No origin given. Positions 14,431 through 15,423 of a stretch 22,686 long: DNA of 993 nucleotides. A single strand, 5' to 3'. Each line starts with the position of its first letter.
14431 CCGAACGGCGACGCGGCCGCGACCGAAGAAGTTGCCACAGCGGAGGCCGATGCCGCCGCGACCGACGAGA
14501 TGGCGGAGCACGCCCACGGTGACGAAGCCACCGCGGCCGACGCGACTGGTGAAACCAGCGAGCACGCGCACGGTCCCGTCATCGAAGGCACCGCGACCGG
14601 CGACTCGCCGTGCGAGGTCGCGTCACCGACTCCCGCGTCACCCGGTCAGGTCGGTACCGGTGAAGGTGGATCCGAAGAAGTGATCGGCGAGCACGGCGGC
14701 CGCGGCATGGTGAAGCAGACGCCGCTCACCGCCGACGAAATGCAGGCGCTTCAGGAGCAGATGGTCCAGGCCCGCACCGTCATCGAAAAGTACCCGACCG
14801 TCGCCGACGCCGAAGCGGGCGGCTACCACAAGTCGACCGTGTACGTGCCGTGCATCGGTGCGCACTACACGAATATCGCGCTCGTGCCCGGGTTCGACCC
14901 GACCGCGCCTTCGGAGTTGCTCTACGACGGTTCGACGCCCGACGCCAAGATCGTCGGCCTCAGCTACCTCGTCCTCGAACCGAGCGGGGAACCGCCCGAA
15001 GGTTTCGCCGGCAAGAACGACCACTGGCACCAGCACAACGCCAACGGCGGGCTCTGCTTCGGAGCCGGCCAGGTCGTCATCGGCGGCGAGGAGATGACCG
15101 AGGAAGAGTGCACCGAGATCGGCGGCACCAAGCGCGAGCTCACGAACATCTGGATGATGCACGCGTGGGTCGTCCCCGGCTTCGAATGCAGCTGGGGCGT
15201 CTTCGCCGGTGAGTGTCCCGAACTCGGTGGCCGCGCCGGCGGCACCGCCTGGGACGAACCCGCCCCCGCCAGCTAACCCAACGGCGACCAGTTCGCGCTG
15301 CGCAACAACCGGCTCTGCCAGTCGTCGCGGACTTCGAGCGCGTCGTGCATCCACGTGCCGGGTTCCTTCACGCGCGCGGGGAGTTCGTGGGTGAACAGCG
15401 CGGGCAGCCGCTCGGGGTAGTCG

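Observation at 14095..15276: P2: paralogue of P1 with a different linker (two EHAHG motifs in an acidic Ala/Thr/Glu-rich spacer) and extra Cys pairs.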

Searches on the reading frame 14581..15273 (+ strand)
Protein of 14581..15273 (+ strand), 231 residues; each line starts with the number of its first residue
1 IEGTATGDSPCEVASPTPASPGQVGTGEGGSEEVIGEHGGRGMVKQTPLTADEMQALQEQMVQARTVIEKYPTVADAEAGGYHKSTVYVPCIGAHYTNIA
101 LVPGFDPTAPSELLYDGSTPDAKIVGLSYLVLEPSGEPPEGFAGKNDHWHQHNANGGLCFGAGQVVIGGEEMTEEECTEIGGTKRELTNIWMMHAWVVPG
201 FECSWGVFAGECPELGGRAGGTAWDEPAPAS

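Call 47: predict_structure(alignment_id=A3)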
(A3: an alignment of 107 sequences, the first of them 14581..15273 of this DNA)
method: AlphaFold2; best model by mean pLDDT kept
length: 231 residues; sequences in the alignment: 107
mean_pLDDT: 75.2   pTM: 0.75
mean pLDDT of the five models: 75.2, 73.2, 73.2, 73.1, 72.9
residues with pLDDT >= 90: 94; 70-90: 54; 50-70: 27; < 50: 56
segments of 3 or more residues with pLDDT < 50: 1-18, 20-43, 201-211
pLDDT, mean of each block of 10 residues (from residue 1): 42 45 39 38 66 84 89 98 89 89 96 94 92 93 77 91 93 95 96 74 43 53 57 44
secondary structure, 60 per line:
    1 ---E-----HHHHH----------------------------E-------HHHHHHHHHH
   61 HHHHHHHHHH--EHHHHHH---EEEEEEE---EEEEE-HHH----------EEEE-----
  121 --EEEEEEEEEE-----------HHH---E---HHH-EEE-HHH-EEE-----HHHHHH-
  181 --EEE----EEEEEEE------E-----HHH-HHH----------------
elements in order: H10-14 H51-70 H74-79 E83-89 E93-97 E112-115 E123-132 E158-160 E166-168 H174-179 E183-185 E190-196
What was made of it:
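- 14581..15273 (+): Conserved extracytoplasmic C-terminal domain (residues 163-393). The confidently modelled core is about residues 212-360. The segment homologous to P1 is about residues 211-372. AF2 domain model has pTM 0.75 and core pLDDT about 90 (call 47).
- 14863..14865 (+): His257 (AHYTN), 96% conserved across the superfamily; proposed metal ligand. Lies on a predicted beta-strand (call 47).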

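Call 52: search_protein_representatives(alignment_id=A3)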
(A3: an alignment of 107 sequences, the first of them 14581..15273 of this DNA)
Query: 107 sequences, 411 profile positions. Proteins with E-value up to 0.001 (for the whole library): 3291; up to 1e-10: 1627; up to 1e-30: 434. The best 150 are listed.
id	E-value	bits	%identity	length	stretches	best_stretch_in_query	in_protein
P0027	2.4e-158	544.5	-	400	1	10-390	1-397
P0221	1.5e-119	416.7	-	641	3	2-362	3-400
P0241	2.2e-118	412.9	-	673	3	6-362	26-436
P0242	2.4e-112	393.0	-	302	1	83-379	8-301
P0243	1.1e-105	371.0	-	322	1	86-392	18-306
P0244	1.3e-105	370.8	-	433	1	9-384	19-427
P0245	8.1e-105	368.2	-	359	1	1-326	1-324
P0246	2.0e-100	353.7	-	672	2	7-362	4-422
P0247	2.4e-100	353.4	-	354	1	1-374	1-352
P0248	5.2e-100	352.3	-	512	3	113-362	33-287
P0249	1.3e-99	351.0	-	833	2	6-366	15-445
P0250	3.3e-91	323.3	-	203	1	189-383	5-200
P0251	2.8e-90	320.3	-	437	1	106-334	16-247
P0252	1.1e-89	318.3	-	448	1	11-368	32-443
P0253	1.2e-79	285.3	-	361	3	239-362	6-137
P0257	8.5e-75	269.3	-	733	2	9-364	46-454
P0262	2.3e-71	258.0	-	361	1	47-362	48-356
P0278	1.4e-63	232.3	-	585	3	202-363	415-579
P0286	3.2e-61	224.6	-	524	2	107-367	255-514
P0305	2.3e-57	211.9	-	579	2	52-314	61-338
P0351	9.7e-50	186.8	-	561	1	17-392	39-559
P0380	3.7e-47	178.2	-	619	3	185-359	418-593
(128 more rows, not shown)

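Call 54: search_protein_families(library=pfam, alignment_id=A4, max_evalue=0.001)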
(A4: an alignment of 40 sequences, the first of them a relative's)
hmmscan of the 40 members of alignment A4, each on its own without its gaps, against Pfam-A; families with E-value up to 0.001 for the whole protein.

A. member 1, P0249 (833 aa): 0 families

B. families by the number of members that match (of 40 scanned): 0 families
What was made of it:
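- Tried and rejected: Pfam scans of 40 long, divergent superfamily members gave 0 hits (call 54).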

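Call 57: list_cluster_members(proteins=[P0249, P0257, P0278, P0286, P0244, P0252, P0262, P0305, P0351, P0380])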
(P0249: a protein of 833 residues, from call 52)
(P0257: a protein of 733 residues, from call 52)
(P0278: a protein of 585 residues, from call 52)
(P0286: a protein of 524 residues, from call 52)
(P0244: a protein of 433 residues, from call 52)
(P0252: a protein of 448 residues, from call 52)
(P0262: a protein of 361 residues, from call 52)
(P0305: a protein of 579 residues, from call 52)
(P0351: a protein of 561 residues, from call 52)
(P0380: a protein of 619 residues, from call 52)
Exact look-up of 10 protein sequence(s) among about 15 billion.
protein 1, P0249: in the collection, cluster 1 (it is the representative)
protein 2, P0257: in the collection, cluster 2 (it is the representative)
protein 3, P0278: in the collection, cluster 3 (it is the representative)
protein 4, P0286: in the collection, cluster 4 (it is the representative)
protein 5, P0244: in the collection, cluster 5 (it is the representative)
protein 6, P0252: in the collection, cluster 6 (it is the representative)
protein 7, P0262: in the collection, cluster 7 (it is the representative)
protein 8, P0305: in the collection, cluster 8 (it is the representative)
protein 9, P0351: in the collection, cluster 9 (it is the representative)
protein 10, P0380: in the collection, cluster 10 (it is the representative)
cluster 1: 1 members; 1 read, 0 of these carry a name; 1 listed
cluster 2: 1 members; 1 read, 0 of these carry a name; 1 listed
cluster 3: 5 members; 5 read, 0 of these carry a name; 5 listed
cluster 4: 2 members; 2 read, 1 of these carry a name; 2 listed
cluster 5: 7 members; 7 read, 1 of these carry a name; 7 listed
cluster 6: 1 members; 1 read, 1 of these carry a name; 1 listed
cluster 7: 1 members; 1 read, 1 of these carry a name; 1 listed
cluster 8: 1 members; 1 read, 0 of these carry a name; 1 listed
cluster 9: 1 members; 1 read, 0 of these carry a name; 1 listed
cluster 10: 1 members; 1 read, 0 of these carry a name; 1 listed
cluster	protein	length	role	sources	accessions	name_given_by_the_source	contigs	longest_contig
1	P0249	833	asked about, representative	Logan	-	-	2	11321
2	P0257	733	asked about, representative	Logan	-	-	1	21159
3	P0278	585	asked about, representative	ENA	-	-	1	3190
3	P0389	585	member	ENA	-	-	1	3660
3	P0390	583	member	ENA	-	-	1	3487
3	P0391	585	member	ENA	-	-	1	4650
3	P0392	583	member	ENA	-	-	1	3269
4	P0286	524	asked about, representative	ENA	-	-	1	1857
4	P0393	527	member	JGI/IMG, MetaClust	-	\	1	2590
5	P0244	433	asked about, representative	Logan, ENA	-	-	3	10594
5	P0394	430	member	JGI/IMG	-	hypothetical protein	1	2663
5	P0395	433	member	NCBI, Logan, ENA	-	-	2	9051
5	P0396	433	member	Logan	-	-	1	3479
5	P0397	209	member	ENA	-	-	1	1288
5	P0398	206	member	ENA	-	-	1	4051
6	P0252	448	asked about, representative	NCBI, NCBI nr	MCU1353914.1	MAG: hypothetical protein JWM05_3123 [Acidimicrobiales bacterium] | hypothetical protein [Acidimicrobiales bacterium]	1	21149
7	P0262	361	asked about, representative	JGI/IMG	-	hypothetical protein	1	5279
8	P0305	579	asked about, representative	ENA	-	-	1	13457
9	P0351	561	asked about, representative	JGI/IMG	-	-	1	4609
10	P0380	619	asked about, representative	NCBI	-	-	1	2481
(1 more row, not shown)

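Call 59: fold_search(model_id=the predicted structure, library=pdb)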
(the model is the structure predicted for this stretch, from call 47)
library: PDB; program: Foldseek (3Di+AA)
matches with E <= 10: 39; with E <= 0.001: 0
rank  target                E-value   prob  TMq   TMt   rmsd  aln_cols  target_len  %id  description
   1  1m6p_A                2.3e+00  0.03  0.12  0.17  10.6        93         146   10  EXTRACYTOPLASMIC DOMAIN OF BOVINE CATION-DEPENDENT MANNOSE 6-PHOSPHATE RECEPTOR (released 1999-04-27)
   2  7ywe_C                2.4e+00  0.04  0.08  0.13  12.0        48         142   21  Monocot chimeric jacalin JAC1 from Oryza sativa: dirigent domain (crystal form 2) (released 2022-05-04)
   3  3ryo_A                3.1e+00  0.03  0.12  0.07  13.5        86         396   17  Crystal Structure of Enhanced Intracellular Survival (Eis) Protein from Mycobacterium tuberculosis with Acetyl CoA (released 2012-05-23)
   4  7abi_t                3.1e+00  0.01  0.14  0.13  12.9       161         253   11  Human pre-Bact-2 spliceosome (released 2021-02-10)
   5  9y4c_C                3.1e+00  0.01  0.11  0.08  16.4       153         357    6  Strand displacement state I of Human mitochondrial DNA polymerase gamma ternary complex (released 2026-02-18)
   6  7oju_A                3.1e+00  0.01  0.09  0.10  13.9       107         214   18  Chaetomium thermophilum Naa50 GNAT-domain in complex with bisubstrate analogue CoA-Ac-MVNAL (released 2022-09-28)
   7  6lkb_A                3.4e+00  0.01  0.14  0.18  12.5       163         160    9  Crystal Structure of the peptidylprolyl isomerase domain of Arabidopsis thaliana CYP71. (released 2020-12-16)
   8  7r5z_A                3.8e+00  0.04  0.09  0.13  11.2        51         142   20  Monocot chimeric jacalin JAC1 from Oryza sativa: dirigent domain (crystal form 1) (released 2022-05-04)
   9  4xbb                  3.8e+00  0.01  0.11  0.13   9.3        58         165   12  1.85A resolution structure of Norovirus 3CL protease complex with a covalently bound dipeptidyl inhibitor diethyl [(1R,2 (released 2015-03-25)
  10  8hau_C                3.8e+00  0.01  0.11  0.09   8.9       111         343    9  NARROW LEAF 1 from Indica (released 2024-06-05)
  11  9kmh_ak               3.8e+00  0.01  0.11  0.14  14.2       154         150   16  The Composite Cryo-EM Structure of the Portal Vertex of Bacteriophage FCWL1 (released 2025-01-22)
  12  7kmx_a                4.3e+00  0.01  0.10  0.13  12.4       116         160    9  The capsid of Myoviridae Phage XM1 (released 2021-11-10)
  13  2rl9_A                4.6e+00  0.02  0.12  0.17  10.7        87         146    9  Crystal Structure cation-dependent mannose 6-phosphate receptor at pH 6.5 bound to trimannoside (released 2008-02-12)
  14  3var                  4.9e+00  0.02  0.11  0.07  12.0        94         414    8  Crystal structure of DNPEP, ZnZn form (released 2012-02-29)
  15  3p34_A                5.2e+00  0.01  0.07  0.07  10.8        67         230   12  Polo-like kinase I Polo-box domain in complex with MQSpTPL phosphopeptide (released 2011-04-27)
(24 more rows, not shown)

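Call 62: find_homologous_proteins(query=A4, max_evalue=0.00001)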
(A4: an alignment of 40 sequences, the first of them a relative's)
Query A4 (40 sequences) (833 aa, profile of the alignment): 271 proteins with E <= 0.00001 among 8000 candidates; the best 120 are listed.
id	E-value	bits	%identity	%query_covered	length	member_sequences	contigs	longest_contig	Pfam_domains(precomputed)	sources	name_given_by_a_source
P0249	2.7e-220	751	100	100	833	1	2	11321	-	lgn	-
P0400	4.1e-185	635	33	93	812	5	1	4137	-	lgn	-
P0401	2.2e-143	497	40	54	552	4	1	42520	-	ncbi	-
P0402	2.6e-142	494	58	23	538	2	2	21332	-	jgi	jgi:hypothetical protein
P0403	4.2e-142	493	38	52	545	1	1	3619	-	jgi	jgi:hypothetical protein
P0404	2.0e-141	491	39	55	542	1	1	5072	-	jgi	jgi:hypothetical protein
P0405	2.8e-141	490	41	54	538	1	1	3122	-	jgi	jgi:hypothetical protein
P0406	4.0e-141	490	39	55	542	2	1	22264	-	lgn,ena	-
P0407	1.1e-140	488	60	23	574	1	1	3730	-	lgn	-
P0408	1.7e-140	488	40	52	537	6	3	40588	-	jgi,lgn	jgi:hypothetical protein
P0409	3.9e-140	487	39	52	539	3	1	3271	-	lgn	-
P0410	1.1e-139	485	38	52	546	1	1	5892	-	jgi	jgi:hypothetical protein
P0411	7.6e-139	482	40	55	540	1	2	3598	-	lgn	-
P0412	1.6e-138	481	56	23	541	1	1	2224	-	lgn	-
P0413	1.7e-137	478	41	54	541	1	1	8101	-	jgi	-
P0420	1.8e-135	471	55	23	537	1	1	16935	PF24287.2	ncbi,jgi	jgi:hypothetical protein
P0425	4.0e-133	464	38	52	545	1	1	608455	-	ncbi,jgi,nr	ncbi:MAG TPA: hypothetical protein VEW93_11195 [Acidimicrobiales bacterium]|nr:hypothetical protein 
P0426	1.1e-132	462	53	24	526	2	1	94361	PF24287.2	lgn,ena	-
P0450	5.4e-127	443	56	23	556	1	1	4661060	-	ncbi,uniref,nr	ncbi:hypothetical protein [Dermatobacter hominis]|uniref:hypothetical protein n=1 Tax=Dermatobacter 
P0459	6.0e-126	440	42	38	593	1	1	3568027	-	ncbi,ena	-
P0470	1.2e-124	436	62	21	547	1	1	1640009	-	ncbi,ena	-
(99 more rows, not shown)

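Call 63: search_protein_families(library=pfam, proteins=[P0420, P0426, P0450, P0425, P0244], max_evalue=1)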
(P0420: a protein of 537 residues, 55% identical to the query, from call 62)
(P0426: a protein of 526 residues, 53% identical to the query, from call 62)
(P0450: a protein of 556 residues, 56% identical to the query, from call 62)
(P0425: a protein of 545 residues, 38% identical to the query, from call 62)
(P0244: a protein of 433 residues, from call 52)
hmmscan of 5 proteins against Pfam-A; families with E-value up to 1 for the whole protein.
P0420 (537 aa): 1 family
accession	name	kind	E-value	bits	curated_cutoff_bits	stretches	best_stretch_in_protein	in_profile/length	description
PF24287.1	DUF7475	-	9.2e-06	26.3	31.3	1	25-129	21-108/115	Family of unknown function (DUF7475)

P0426 (526 aa): 2 families
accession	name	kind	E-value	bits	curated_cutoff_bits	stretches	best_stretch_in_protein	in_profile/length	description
PF24287.1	DUF7475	-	3e-06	27.9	31.3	1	23-95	19-90/115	Family of unknown function (DUF7475)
PF14686.12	fn3_3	-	0.078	13.2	24.4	1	344-364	40-60/75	Polysaccharide lyase family 4, domain II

P0450 (556 aa): 0 families

P0425 (545 aa): 0 families

P0244 (433 aa): 1 family
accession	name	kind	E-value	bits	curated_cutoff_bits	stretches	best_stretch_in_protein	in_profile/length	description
PF06884.16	DUF1264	-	0.096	12.7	25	1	309-350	42-82/171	Protein of unknown function (DUF1264)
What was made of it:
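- Tried and rejected: Weak DUF7475 hits in the TM module of a third subfamily fall below the cut-off (call 63).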

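Call 64: find_encoding_contigs(protein=P0450, flank=8000, max_places=1)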
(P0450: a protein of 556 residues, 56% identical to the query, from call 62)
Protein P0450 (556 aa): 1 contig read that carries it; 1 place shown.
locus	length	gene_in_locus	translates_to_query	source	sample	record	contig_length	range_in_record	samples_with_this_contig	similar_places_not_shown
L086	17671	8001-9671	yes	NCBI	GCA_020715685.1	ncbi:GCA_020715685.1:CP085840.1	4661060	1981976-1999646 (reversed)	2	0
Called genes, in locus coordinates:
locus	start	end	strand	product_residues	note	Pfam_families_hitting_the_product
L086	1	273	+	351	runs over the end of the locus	PF06271:RDD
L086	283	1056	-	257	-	PF00378:ECH_1, PF16113:ECH_2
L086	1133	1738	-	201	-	-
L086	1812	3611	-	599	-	PF02771:Acyl-CoA_dh_N, PF02770:Acyl-CoA_dh_M, PF00441:Acyl-CoA_dh_1, PF22924:ACOX_C_alpha1, PF08028:Acyl-CoA_dh_2 (weak), PF12806:Acyl-CoA_dh_C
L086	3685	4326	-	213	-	-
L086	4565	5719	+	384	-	PF13641:Glyco_tranf_2_3, PF00535:Glycos_transf_2, PF13506:Glyco_transf_21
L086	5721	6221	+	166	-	PF18927:CrtO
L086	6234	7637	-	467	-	PF00875:DNA_photolyase, PF03441:FAD_binding_7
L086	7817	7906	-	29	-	-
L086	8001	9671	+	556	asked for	-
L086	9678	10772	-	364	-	PF02811:PHP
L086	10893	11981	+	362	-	PF01926:MMR_HSR1, PF06071:YchF-GTPase_C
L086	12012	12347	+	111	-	PF02643:DUF192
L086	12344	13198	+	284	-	PF00590:TP_methylase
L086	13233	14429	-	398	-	PF01969:Ni_insertion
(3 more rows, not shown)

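Call 70: search_protein_families(library=pfam, alignment_id=A3, max_evalue=1)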
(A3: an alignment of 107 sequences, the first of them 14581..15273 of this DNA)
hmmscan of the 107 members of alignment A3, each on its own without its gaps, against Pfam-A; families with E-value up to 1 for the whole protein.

A. member 1, window:14581-15273:+ (231 aa): 2 families
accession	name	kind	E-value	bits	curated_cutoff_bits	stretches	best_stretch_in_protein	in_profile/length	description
PF12419.13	DUF3670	-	0.23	11.6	27.6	0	164-190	73-99/136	SNF2 Helicase protein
PF06884.16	DUF1264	-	0.27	11.3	25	1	113-153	42-80/171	Protein of unknown function (DUF1264)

B. families by the number of members that match (of 107 scanned): 46 families (the first 25 are shown)
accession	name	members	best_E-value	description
PF23600.1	DUF7139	11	0.0026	Domain of unknown function (DUF7139)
PF06884.16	DUF1264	8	0.036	Protein of unknown function (DUF1264)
PF07045.17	DUF1330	5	0.0087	Domain of unknown function (DUF1330)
PF21827.1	New_glue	5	0.029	New glue protein family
PF19301.5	LigXa_C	3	0.029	LigXa C-terminal domain like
PF09356.15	Phage_BR0599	3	0.19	Phage conserved hypothetical protein BR0599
PF10917.13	Fungus-induced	2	0.0037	Fungus-induced protein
PF12079.13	DUF3558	2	0.013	Protein of unknown function (DUF3558)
PF08489.16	TiaS_FLD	2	0.11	TiaS FLD domain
PF08115.16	Toxin_28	2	0.12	SFI toxin family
PF11239.13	DUF3040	2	0.27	Protein of unknown function (DUF3040)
PF05084.19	GRA6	1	0.005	Granule antigen protein (GRA6)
PF03597.20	FixS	1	0.0058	Cytochrome oxidase maturation protein cbb3-type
PF14494.11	DUF4436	1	0.0083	Domain of unknown function (DUF4436)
PF11361.13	DUF3159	1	0.013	Protein of unknown function (DUF3159)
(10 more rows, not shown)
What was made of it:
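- On OBAP / DUF1264 (PF06884): The best of 107 members has E 0.036 (call 70).
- Closest known: OBAP / DUF1264 family. Different: P2 scores 11.3 bits against the 25-bit Pfam cut-off (call 70).
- P2 scores 11.3 bits against a 25-bit cut-off (call 70).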

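Call 72: find_encoding_contigs(protein=P0470, flank=6000, max_places=1)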
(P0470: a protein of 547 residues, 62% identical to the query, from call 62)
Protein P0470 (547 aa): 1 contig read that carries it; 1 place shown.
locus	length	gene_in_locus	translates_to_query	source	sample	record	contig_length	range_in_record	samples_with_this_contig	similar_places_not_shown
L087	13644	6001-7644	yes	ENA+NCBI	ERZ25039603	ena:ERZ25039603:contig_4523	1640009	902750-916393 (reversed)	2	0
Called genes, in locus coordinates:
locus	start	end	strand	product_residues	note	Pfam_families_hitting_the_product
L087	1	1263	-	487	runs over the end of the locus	PF00070:Pyr_redox (faint), PF01266:DAO, PF13450:NAD_binding_8 (weak), PF04324:Fer2_BFD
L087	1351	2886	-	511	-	PF26769:HAMP_PhoQ (faint), PF00672:HAMP, PF00512:HisKA, PF02518:HATPase_c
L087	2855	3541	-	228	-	PF00072:Response_reg, PF00486:Trans_reg_C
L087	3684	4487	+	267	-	-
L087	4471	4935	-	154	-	PF10604:Polyketide_cyc2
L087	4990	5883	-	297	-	PF04655:APH_6_hur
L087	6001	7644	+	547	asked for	-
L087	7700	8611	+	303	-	PF00135:COesterase, PF20434:BD-FAE, PF07859:Abhydrolase_3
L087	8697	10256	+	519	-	PF00370:FGGY_N, PF02782:FGGY_C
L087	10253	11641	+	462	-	PF00282:Pyridoxal_deC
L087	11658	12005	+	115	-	-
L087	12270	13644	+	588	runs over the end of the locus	PF00890:FAD_binding_2 (faint), PF01266:DAO (weak), PF01593:Amino_oxidase, PF13450:NAD_binding_8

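Call 73: find_encoding_contigs(protein=P0459, flank=6000, max_places=1)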
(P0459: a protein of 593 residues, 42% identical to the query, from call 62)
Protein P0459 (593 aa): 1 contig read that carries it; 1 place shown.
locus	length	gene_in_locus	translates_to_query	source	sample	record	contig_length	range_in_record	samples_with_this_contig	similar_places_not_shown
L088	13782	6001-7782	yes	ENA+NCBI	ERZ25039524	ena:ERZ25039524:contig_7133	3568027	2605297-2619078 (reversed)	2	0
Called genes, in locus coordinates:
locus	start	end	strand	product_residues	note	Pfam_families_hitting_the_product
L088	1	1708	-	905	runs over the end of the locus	PF07517:SecA_DEAD, PF01043:SecA_PP_bind, PF21090:P-loop_SecA, PF07516:SecA_SW, PF02810:SEC-C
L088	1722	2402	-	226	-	-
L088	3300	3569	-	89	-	PF00120:Gln-synt_C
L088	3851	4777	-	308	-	PF02559:CarD_TRCF_RID, PF21095:CarD_C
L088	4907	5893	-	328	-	PF00491:Arginase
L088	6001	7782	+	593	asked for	-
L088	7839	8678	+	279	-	PF00378:ECH_1, PF16113:ECH_2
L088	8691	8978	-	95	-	-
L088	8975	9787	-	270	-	PF01925:TauE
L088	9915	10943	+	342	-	PF03601:Cons_hypoth698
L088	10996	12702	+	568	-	PF00266:Aminotran_5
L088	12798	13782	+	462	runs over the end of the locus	PF01946:Thi4 (weak), PF01266:DAO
